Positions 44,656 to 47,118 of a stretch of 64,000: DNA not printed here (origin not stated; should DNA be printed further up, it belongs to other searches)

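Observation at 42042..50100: Operon headed by a 1,621-aa HD / helical-repeat / NadD-like / GNAT-like / PRTase-like fusion protein with dehydrogenase, flavoprotein and aldolase partners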

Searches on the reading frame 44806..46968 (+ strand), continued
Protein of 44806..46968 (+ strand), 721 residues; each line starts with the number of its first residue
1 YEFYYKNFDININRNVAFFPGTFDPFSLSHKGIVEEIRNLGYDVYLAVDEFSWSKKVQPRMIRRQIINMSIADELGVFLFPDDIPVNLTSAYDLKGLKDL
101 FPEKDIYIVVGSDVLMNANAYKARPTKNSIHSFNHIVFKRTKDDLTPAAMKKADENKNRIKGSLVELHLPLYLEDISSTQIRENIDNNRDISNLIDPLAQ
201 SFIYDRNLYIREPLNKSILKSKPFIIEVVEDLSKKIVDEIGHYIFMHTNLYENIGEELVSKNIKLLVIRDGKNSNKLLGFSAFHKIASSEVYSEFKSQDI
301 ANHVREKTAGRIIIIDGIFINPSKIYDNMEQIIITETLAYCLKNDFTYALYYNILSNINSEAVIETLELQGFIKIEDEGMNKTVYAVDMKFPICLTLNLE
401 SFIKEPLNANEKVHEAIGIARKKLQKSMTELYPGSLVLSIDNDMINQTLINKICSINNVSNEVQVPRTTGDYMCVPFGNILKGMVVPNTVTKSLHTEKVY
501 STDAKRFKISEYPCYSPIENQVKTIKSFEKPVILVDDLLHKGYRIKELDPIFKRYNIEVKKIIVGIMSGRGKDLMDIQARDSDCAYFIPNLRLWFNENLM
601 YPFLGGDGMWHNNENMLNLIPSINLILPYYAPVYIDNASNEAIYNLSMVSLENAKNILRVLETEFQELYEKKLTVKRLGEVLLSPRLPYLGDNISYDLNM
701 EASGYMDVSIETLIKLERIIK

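Call 68: find_encoding_contigs(protein=P0240, flank=8000, max_places=3)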
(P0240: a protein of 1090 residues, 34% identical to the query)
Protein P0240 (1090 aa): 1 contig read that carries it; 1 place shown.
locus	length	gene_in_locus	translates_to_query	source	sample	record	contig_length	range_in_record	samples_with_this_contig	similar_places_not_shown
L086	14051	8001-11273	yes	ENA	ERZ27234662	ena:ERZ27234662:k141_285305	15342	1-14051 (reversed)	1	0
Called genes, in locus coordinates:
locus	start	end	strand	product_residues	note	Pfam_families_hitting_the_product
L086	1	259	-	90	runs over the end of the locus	PF13740:ACT_6, PF01842:ACT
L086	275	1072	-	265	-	PF00753:Lactamase_B, PF23023:Anti-Pycsar_Apyc1 (weak), PF12706:Lactamase_B_2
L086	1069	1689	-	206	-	PF01121:CoaE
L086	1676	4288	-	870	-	PF02739:5_3_exonuc_N, PF01367:5_3_exonuc, PF22619:DNA_polI_exo1, PF00476:DNA_pol_A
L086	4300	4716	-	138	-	PF13490:zf-HC2 (weak)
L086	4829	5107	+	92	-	-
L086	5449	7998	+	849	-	PF01326:PPDK_N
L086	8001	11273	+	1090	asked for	-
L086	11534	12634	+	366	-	PF02463:SMC_N (faint), PF00005:ABC_tran, PF17912:OB_MalK, PF08402:TOBE_2 (weak)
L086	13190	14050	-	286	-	?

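Call 70: search_protein_families(library=ncbifam, proteins=[P0240, L086:5449-7995:+, P0241, P0253], max_evalue=0.01)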
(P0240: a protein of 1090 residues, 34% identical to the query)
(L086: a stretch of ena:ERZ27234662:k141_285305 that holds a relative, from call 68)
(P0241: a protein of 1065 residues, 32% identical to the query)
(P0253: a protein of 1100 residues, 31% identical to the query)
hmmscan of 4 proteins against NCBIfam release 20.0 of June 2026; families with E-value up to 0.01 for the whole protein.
P0240 (1090 aa): 0 families

L086:5449-7995:+ (849 aa): 11 families
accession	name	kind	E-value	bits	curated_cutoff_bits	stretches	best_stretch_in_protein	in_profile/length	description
NF004881.0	PRK06241.2-2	equivalog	4e-15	55.1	883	1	313-453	42-180/898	phosphoenolpyruvate synthase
NF004882.0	PRK06241.2-3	equivalog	1.3e-08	33.4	850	1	360-454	85-172/827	phosphoenolpyruvate synthase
NF005057.0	PRK06464.1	equivalog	4.1e-08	31.7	598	1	356-456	101-195/798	phosphoenolpyruvate synthase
NF004883.0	PRK06241.2-4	equivalog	4.6e-08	31.7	1063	1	337-445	86-188/928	phosphoenolpyruvate synthase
NF052631.1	prodigiosin_PigC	equivalog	1.1e-07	30.2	1300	1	344-446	62-158/883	prodigiosin ligase PigC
TIGR01418.1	PEP_synth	equivalog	3.1e-07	29.1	739.75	1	339-651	75-338/784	pyruvate, water dikinase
NF004878.0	PRK06241.1-3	subfamily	4.1e-06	25.2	945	1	338-451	73-181/891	phosphoenolpyruvate synthase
NF004508.0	PRK05849.1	equivalog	3.5e-05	22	501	0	373-406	58-91/789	hypothetical protein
NF041857.1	RIF_Ptrans_rph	equivalog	4.3e-05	22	999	1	348-453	82-182/864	rifamycin-inactivating phosphotransferase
NF004877.0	PRK06241.1-2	subfamily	7.6e-05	21.2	866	1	346-452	82-183/869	phosphoenolpyruvate synthase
NF052632.1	undecylprod_RedH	equivalog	0.0007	17.6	1350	0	354-436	73-149/880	undecylprodigiosin ligase RedH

P0241 (1065 aa): 3 families
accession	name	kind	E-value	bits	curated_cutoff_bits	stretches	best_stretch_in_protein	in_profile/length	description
NF000840.1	PRK00071.1-3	equivalog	6.2e-05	22.6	150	1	523-630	91-199/201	nicotinate-nucleotide adenylyltransferase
TIGR01510.1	coaD_prev_kdtB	equivalog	0.00093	19.2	103.3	0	448-512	2-66/155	pantetheine-phosphate adenylyltransferase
NF000842.0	PRK00071.2-1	equivalog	0.0032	17.1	167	1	445-604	2-164/191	nicotinate-nucleotide adenylyltransferase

P0253 (1100 aa): 0 families

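Call 72: search_protein_families(library=pfam, proteins=[L086:5449-7995:+], max_evalue=0.1)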
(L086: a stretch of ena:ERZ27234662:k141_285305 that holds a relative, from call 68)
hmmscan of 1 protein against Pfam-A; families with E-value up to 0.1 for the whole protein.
L086:5449-7995:+ (849 aa): 2 families
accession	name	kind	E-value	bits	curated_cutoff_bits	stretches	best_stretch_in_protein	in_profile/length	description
PF01326.24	PPDK_N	-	1.3e-39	136.8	27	1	279-656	3-323/328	Pyruvate phosphate dikinase, AMP/ATP-binding domain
PF10483.15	Elong_Iki1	-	0.047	13.7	22.5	0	28-105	28-104/292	Elongator subunit Iki1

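Call 73: find_encoding_contigs(protein=P0241, flank=8000, max_places=2)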
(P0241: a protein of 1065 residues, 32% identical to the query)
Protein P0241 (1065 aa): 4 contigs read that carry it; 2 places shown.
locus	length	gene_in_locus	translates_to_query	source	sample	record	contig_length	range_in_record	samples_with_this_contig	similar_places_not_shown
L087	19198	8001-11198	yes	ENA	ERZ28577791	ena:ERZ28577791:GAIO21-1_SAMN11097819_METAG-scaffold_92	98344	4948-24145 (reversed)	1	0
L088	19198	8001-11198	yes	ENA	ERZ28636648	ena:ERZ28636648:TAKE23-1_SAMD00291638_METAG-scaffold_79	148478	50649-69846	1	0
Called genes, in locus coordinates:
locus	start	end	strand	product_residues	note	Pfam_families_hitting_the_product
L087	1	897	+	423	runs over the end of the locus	PF04262:Glu_cys_ligase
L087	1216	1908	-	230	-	PF04172:LrgB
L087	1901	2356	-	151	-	PF03788:LrgA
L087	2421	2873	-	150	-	PF01894:YjbQ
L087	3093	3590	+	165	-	-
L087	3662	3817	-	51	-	PF00301:Rubredoxin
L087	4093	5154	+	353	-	PF13515:FUSC_2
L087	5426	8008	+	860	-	PF01326:PPDK_N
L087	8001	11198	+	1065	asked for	-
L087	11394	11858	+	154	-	PF00011:HSP20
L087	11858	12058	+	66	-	-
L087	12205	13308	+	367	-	PF00480:ROK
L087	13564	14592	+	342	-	PF08240:ADH_N, PF00107:ADH_zinc_N, PF13602:ADH_zinc_N_2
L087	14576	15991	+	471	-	PF07690:MFS_1, PF13347:MFS_2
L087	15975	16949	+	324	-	PF00294:PfkB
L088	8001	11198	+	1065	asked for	-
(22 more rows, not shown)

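Call 74: find_encoding_contigs(protein=P0253, flank=8000, max_places=2)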
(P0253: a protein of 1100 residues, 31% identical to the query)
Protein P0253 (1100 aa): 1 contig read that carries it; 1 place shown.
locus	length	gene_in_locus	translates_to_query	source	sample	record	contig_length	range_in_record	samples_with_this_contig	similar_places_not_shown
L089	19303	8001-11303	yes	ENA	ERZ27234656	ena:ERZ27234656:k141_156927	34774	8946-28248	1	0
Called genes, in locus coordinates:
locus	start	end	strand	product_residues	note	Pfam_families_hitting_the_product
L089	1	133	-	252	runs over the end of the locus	PF03746:LamB_YcsF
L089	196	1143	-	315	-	PF02626:CT_A_B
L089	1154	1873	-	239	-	PF02682:CT_C_D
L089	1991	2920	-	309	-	PF00126:HTH_1, PF13556:HTH_30 (weak), PF03466:LysR_substrate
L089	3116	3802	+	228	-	PF03737:RraA-like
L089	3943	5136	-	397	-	PF00155:Aminotran_1_2, PF01041:DegT_DnrJ_EryC1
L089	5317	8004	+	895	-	PF01326:PPDK_N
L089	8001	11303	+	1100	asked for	-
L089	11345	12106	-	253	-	PF00392:GntR (faint), PF08220:HTH_DeoR, PF08279:HTH_11 (weak), PF00455:DeoRC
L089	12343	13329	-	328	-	PF00248:Aldo_ket_red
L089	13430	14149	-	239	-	PF00005:ABC_tran, PF13304:AAA_21 (faint)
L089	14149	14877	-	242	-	PF13476:AAA_23 (weak), PF00005:ABC_tran, PF12399:BCA_ABC_TP_C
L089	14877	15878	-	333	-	PF02653:BPD_transp_2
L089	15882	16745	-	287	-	PF02653:BPD_transp_2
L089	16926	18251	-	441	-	PF13433:Peripla_BP_5, PF13458:Peripla_BP_6, PF01094:ANF_receptor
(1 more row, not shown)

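Call 75: find_encoding_contigs(protein=P0216, flank=8000, max_places=2)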
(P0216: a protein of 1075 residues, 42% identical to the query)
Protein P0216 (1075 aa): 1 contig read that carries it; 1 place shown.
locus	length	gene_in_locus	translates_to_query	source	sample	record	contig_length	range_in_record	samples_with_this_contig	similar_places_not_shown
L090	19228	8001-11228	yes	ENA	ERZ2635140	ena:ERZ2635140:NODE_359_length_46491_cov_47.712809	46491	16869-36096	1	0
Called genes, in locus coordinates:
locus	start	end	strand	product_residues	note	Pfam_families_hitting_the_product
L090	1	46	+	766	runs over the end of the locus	PF00069:Pkinase, PF07714:PK_Tyr_Ser-Thr, PF03109:ABC1 (weak), PF03793:PASTA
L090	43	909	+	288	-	PF16745:RsgA_N, PF03193:RsgA_GTPase, PF01926:MMR_HSR1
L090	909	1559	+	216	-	PF00834:Ribul_P_3_epim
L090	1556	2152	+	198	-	PF04263:TPK_catalytic, PF04265:TPK_B1_binding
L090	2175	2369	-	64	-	PF00830:Ribosomal_L28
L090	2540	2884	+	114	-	PF03780:Asp23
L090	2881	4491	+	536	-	PF02734:Dak2, PF21645:FakA-like_M, PF13684:FakA-like_C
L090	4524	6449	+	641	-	PF17191:RecG_wedge, PF04851:ResIII, PF00270:DEAD, PF00271:Helicase_C, PF19833:RecG_dom3_C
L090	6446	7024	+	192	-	PF03602:Cons_hypoth95, PF04378:RsmJ (faint), PF05175:MTS (weak), PF06325:PrmA (weak), PF02475:TRM5-TYW2_MTfase (weak), PF09445:Methyltransf_15 (weak), PF13847:Methyltransf_31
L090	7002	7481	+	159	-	PF01467:CTP_transf_like, PF08218:Citrate_ly_lig (weak)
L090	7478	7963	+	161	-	PF28068:Scy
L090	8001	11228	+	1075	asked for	PF01467:CTP_transf_like (faint)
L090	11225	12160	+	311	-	PF00056:Ldh_1_N (weak)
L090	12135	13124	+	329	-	PF03358:FMN_red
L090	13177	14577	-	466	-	PF22352:K319L-like_PKD (weak)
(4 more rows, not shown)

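Call 76: find_encoding_contigs(protein=P0218, flank=6000, max_places=2)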
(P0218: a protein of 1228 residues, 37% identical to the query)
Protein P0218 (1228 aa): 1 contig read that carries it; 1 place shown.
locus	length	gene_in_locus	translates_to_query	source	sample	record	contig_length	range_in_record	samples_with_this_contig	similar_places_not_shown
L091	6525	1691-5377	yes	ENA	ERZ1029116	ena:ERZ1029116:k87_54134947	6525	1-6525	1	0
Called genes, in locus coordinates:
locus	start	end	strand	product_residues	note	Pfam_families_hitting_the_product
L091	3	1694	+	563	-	?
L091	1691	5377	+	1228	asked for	-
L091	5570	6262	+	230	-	PF04012:PspA_IM30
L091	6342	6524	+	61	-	?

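Call 77: find_encoding_contigs(protein=P0214, flank=6000, max_places=2)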
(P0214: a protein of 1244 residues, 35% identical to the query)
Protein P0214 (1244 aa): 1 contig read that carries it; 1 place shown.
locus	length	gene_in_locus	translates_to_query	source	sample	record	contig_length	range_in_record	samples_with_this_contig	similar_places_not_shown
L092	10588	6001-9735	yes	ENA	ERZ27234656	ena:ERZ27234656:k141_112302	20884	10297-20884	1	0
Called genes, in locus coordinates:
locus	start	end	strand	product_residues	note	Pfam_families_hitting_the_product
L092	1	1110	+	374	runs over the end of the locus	PF03358:FMN_red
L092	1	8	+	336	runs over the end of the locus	PF00056:Ldh_1_N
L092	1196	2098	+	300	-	PF00126:HTH_1, PF03466:LysR_substrate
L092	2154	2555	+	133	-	PF14539:DUF4442, PF13622:4HBT_3 (weak), PF03061:4HBT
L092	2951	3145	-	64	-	PF13237:Fer4_10, PF14697:Fer4_21, PF12838:Fer4_7, PF13187:Fer4_9, PF25160:LdpA_Fe-S-bd (weak), PF12797:Fer4_2 (weak), PF00037:Fer4, PF13237:Fer4_10 (weak), +4 more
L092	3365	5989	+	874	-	PF01326:PPDK_N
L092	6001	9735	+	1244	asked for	-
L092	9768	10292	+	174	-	PF01381:HTH_3, PF12844:HTH_19 (weak), PF13443:HTH_26 (weak), PF13560:HTH_31 (weak)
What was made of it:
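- The enzyme partner can be swapped: LDH-like plus flavoprotein, or PPDK_N (calls 68, 73-77).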

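Call 87: fold_search(model_id=the predicted structure, library=viral)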
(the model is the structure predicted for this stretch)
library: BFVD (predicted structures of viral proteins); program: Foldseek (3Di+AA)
matches with E <= 10: 969; with E <= 0.001: 15
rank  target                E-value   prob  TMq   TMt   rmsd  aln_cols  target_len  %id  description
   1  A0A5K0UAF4            2.7e-05  1.00  0.19  0.27  20.6       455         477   16  Nicotinate (Nicotinamide) nucleotide adenylyltransferase [Yasminevirus sp. GU-2018]
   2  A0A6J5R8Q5            4.0e-05  1.00  0.16  0.48   5.3       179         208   11  NAT_SF domain containing protein [uncultured Caudovirales phage]
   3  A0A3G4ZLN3            4.2e-05  1.00  0.18  0.63   6.9       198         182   13  N-acyltransferase [Terrestrivirus sp.]
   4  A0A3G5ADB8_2          1.5e-04  1.00  0.18  0.12  18.4       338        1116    8  Putative amidoligase enzyme [Hyperionvirus sp.]
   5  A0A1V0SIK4            2.1e-04  0.99  0.20  0.23  22.0       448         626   15  Uncharacterized protein [Klosneuvirus KNV1]
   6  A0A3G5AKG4            2.3e-04  0.99  0.17  0.22  28.1       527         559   11  Class I SAM-dependent methyltransferase [Sylvanvirus sp.]
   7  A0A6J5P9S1            2.4e-04  1.00  0.17  0.64   3.8       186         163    9  Uncharacterized protein [uncultured Caudovirales phage]
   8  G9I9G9                2.8e-04  1.00  0.17  0.37   5.0       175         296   15  (no name in the UniProt tables at hand)
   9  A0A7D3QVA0            4.0e-04  1.00  0.17  0.52  12.6       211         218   13  Acyl-CoA N-acyltransferase [Fadolivirus FV1/VV64]
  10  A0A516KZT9            4.2e-04  1.00  0.17  0.64   3.8       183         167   10  (no name in the UniProt tables at hand)
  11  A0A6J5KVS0            5.2e-04  1.00  0.14  0.44   7.1       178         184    6  NAT_SF domain containing protein [uncultured Caudovirales phage]
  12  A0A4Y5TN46            5.5e-04  1.00  0.15  0.55   6.6       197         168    8  (no name in the UniProt tables at hand)
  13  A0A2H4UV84            7.3e-04  0.51  0.15  0.15  23.3       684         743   10  ribose-phosphate diphosphokinase [Bodo saltans virus]
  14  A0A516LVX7            8.2e-04  1.00  0.16  0.64   4.3       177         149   12  (no name in the UniProt tables at hand)
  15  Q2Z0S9                9.7e-04  1.00  0.16  0.60   5.2       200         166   11  Putative acetyltransferase [Pseudomonas phage EL]
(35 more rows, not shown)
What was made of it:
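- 46111..46695 (+): ORF1 residues 1336-1530: type-I (purine-type) PRTase-like domain, the invariant core of the wider family. Structural support is weak: BFVD PRPP synthetase and PRT-domain hits at E 7e-4 to 5e-3 (call 87).
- On Type-I phosphoribosyltransferases: BFVD gives weak PRT and PRPP-synthetase hits (call 87).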
